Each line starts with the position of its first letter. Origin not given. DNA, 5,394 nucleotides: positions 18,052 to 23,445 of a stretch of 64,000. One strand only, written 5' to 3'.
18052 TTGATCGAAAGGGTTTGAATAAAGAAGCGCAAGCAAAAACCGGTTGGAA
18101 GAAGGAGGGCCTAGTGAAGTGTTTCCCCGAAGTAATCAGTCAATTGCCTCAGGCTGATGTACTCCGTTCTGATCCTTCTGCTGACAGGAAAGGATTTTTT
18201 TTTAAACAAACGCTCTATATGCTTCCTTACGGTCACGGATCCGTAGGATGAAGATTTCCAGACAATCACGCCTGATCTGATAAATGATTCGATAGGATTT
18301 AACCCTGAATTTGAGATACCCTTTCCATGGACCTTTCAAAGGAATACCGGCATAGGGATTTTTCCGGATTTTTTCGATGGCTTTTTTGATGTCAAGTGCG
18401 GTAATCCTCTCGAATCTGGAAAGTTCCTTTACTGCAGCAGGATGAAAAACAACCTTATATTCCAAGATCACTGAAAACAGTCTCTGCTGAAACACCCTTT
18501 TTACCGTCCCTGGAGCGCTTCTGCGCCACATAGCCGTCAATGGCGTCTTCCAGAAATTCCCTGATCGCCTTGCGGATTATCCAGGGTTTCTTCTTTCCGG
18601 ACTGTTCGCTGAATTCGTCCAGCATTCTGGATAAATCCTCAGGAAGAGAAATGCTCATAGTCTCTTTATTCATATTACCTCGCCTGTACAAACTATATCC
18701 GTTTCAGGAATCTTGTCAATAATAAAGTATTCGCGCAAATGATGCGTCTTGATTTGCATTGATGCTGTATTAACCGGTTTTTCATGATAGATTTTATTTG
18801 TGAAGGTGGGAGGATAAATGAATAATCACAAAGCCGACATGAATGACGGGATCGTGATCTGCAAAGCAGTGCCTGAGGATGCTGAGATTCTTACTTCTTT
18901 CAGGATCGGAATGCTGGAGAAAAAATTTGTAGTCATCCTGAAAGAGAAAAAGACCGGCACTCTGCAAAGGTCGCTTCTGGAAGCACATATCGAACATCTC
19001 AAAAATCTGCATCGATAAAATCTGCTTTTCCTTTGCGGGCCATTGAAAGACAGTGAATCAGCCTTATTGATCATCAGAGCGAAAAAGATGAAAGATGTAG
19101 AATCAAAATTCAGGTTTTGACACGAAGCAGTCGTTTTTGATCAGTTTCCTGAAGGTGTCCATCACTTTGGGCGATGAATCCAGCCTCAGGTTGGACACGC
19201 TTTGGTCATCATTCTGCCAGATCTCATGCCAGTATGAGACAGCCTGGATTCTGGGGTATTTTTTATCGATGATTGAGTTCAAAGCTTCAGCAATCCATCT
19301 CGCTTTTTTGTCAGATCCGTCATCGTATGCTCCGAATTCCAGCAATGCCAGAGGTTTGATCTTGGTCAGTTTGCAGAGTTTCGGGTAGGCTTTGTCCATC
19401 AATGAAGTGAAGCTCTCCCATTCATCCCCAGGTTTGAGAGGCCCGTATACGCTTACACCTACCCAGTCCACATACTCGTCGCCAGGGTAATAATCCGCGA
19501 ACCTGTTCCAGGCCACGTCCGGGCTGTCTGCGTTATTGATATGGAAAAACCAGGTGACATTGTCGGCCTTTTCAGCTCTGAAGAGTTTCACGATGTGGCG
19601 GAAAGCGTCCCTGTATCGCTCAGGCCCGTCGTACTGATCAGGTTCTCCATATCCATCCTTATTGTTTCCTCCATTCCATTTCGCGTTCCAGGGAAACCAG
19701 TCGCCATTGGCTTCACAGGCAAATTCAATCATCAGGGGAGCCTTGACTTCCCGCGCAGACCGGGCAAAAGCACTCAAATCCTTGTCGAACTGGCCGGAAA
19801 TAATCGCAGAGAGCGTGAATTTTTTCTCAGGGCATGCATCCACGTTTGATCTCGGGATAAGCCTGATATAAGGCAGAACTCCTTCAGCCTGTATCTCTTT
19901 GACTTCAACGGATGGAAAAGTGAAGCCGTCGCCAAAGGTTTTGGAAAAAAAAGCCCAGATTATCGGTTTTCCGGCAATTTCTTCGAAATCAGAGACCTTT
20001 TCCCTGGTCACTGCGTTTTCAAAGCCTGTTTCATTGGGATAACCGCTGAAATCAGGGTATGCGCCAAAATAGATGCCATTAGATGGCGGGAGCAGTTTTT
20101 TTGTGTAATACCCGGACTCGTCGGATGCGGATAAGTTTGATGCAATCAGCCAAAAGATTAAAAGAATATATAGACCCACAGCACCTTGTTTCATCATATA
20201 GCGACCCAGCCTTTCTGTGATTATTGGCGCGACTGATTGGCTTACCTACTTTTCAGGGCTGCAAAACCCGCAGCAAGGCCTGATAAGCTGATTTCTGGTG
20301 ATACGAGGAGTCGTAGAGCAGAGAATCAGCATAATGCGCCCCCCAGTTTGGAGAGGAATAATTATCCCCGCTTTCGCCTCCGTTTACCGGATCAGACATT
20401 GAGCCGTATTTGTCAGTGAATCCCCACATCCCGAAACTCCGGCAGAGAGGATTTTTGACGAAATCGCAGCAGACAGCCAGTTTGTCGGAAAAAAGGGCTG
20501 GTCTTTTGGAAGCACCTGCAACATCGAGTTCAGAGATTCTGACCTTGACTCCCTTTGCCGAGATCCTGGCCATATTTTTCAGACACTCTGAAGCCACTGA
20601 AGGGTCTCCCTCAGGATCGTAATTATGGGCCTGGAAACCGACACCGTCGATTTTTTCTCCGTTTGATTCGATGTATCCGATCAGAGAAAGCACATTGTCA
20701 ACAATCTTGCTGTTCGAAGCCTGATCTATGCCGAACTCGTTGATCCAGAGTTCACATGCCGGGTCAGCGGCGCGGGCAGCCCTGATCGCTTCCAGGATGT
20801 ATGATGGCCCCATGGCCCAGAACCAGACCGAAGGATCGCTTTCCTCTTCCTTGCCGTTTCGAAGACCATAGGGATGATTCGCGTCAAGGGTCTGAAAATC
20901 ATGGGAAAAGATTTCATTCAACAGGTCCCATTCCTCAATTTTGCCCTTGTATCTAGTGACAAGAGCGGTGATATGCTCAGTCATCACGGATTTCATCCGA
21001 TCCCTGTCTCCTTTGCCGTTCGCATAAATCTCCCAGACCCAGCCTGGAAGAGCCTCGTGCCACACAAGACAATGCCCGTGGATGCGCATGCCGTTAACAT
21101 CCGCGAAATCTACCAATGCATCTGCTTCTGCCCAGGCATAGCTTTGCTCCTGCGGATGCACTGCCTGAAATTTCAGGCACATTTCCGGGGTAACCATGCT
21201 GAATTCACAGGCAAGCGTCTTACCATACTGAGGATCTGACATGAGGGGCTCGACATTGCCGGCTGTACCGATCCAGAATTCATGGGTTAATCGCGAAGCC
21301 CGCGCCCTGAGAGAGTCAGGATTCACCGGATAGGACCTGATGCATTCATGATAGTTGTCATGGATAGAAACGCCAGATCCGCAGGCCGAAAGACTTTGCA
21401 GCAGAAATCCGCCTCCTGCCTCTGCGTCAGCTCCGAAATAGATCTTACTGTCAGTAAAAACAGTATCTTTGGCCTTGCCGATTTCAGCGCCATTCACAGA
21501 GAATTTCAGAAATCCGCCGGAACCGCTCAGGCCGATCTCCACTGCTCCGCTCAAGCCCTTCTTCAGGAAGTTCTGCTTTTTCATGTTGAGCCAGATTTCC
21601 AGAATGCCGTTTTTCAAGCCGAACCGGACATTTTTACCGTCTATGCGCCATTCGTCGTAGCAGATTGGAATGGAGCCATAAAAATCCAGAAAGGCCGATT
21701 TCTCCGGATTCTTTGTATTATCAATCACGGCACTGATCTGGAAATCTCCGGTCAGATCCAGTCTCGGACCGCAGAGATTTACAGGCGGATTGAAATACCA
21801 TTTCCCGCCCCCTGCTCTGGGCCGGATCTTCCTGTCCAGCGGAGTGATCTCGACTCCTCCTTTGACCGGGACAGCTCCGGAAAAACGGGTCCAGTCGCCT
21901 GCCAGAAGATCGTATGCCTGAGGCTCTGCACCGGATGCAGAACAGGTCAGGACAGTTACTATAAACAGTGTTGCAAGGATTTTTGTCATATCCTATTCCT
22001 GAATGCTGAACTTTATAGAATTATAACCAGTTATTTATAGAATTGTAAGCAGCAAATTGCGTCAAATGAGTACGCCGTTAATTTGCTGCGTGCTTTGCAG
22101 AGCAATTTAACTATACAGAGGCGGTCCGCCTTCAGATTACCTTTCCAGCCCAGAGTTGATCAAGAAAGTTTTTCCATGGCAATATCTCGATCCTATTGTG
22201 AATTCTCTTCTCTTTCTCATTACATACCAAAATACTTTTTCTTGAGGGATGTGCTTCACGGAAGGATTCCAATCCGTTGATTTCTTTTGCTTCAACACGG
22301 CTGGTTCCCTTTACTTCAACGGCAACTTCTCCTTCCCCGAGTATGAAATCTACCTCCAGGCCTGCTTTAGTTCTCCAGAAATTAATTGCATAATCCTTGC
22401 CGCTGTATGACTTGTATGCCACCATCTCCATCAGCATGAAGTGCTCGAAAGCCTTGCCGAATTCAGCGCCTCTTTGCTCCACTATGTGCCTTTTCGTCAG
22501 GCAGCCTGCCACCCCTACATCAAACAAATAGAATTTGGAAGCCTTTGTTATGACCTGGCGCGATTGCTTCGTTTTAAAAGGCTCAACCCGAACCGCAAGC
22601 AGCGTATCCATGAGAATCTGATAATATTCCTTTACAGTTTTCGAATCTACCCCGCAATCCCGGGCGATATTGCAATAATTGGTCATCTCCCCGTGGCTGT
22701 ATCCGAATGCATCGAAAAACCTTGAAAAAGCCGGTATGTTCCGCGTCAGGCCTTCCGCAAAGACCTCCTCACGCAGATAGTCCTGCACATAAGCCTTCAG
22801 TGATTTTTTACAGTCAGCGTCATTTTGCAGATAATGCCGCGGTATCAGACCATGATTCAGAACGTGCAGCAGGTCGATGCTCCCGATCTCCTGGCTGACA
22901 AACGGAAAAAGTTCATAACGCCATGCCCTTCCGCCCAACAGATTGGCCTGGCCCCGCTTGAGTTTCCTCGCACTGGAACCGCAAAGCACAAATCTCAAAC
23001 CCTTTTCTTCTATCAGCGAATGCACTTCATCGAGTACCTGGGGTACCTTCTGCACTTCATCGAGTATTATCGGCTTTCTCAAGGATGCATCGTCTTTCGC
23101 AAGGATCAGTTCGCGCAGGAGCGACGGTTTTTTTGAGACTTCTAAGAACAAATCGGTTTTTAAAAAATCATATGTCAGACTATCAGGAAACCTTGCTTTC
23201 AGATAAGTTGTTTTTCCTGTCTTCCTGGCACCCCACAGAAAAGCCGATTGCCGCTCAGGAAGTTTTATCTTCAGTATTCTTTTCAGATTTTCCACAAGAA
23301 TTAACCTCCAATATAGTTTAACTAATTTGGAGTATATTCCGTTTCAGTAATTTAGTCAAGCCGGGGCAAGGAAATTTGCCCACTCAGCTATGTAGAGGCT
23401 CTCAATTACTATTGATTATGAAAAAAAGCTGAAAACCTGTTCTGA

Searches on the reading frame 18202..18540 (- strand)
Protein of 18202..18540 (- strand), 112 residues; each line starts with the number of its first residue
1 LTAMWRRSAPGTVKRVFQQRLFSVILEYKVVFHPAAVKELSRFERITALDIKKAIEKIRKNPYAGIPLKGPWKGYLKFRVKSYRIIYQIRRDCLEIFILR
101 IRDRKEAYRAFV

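Call 3: search_protein_families(library=pfam, proteins=[window:18202-18540:-])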
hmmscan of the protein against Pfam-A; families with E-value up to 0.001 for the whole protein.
window:18202-18540:- (112 aa): 1 family
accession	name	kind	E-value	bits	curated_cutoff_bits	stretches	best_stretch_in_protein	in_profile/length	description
PF05016.21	ParE_toxin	-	3.1e-12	47.3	23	1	30-108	1-89/89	ParE toxin of type II toxin-antitoxin system, parDE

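Call 65: search_protein_families(library=padloc, proteins=[window:18202-18540:-], max_evalue=0.001)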
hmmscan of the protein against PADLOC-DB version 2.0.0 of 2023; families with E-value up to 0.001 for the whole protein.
window:18202-18540:- (112 aa): 0 families

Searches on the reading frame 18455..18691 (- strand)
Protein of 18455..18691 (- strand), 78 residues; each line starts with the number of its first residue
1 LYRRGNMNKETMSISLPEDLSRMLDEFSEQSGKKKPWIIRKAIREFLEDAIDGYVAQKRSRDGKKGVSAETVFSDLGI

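Call 18: search_protein_families(library=pfam, proteins=[window:18455-18691:-], max_evalue=0.01)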
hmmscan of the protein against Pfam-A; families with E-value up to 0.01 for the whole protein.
window:18455-18691:- (78 aa): 3 families
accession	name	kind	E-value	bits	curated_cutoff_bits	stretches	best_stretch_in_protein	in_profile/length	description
PF01402.27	RHH_1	-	5.1e-06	26.7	20.5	1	13-48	3-38/39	Ribbon-helix-helix protein, copG family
PF19807.5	DUF6290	-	0.00019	22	27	1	11-72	3-68/72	Family of unknown function (DUF6290)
PF12651.13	RHH_3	-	0.00034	21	21.6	1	8-49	1-42/44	Ribbon-helix-helix domain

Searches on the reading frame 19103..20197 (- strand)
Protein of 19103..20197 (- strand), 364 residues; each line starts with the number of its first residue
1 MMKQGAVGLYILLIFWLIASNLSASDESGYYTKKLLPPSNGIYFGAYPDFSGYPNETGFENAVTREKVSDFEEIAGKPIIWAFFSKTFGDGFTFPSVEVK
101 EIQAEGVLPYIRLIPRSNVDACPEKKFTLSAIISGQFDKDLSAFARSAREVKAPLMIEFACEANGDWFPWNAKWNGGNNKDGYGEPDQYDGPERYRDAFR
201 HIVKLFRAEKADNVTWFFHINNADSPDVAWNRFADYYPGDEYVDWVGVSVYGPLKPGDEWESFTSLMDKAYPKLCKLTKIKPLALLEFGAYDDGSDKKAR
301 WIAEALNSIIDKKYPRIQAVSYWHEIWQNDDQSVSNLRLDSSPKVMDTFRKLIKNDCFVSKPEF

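Call 3: search_protein_families(library=pfam, proteins=[window:19103-20197:-])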
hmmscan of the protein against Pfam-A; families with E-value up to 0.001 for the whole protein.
window:19103-20197:- (364 aa): 1 family
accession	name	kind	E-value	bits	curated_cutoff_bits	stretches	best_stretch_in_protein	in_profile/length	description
PF02156.21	Glyco_hydro_26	-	1.2e-11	45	20.2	1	143-263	138-244/311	Glycosyl hydrolase family 26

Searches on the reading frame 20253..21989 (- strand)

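Call 5: search_protein_families(library=pfam, proteins=[window:20253-21989:-])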
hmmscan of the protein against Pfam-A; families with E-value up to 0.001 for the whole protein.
window:20253-21989:- (578 aa): 1 family
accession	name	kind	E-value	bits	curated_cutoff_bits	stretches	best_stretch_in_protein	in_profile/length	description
PF00331.26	Glyco_hydro_10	-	1.4e-66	225.3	22.1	1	236-573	8-309/311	Glycosyl hydrolase family 10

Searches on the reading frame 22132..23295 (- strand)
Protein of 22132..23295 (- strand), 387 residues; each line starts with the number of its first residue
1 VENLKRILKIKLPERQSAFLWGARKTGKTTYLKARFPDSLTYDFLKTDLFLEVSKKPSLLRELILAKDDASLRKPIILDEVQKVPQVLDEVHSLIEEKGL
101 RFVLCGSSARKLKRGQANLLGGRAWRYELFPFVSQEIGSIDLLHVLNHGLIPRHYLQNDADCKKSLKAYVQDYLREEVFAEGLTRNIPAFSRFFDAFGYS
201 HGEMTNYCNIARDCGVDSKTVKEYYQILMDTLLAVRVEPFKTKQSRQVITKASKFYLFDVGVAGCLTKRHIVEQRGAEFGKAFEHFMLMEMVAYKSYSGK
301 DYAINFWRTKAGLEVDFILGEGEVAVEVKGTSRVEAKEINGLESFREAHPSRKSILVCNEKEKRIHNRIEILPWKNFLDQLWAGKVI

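Call 5: search_protein_families(library=pfam, proteins=[window:22132-23295:-])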
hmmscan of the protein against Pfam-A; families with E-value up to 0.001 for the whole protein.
window:22132-23295:- (387 aa): 3 families
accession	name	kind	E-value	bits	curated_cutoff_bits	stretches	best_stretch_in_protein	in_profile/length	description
PF13635.12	DUF4143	-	6.5e-30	104.4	28.1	1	181-329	7-158/160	Domain of unknown function (DUF4143)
PF13173.12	AAA_14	-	8.2e-19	68.3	27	1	16-137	3-128/129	AAA domain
PF13401.12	AAA_22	-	0.0007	20.4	27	0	64-107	79-123/130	AAA domain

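Call 65: search_protein_families(library=padloc, proteins=[window:22132-23295:-], max_evalue=0.001)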
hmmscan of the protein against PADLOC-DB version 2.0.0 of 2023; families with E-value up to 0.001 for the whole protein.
window:22132-23295:- (387 aa): 6 families
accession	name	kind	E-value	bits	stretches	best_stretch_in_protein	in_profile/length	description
PDLC04790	PDC-S01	-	3.5e-48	162.4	2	142-378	174-418/422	-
PDLC04789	PDC-S01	-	1.8e-44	150.3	1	4-360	6-367/375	-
PDLC04787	PDC-S01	-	1.7e-31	107.5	1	18-379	30-407/412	-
PDLC04791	PDC-S01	-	1.2e-19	68.3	2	217-361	238-379/395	-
PDLC04786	PDC-S01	-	3.4e-15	53.7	2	215-361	265-414/439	-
PDLC04792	PDC-S01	-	3.8e-10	36.9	1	14-107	18-121/452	-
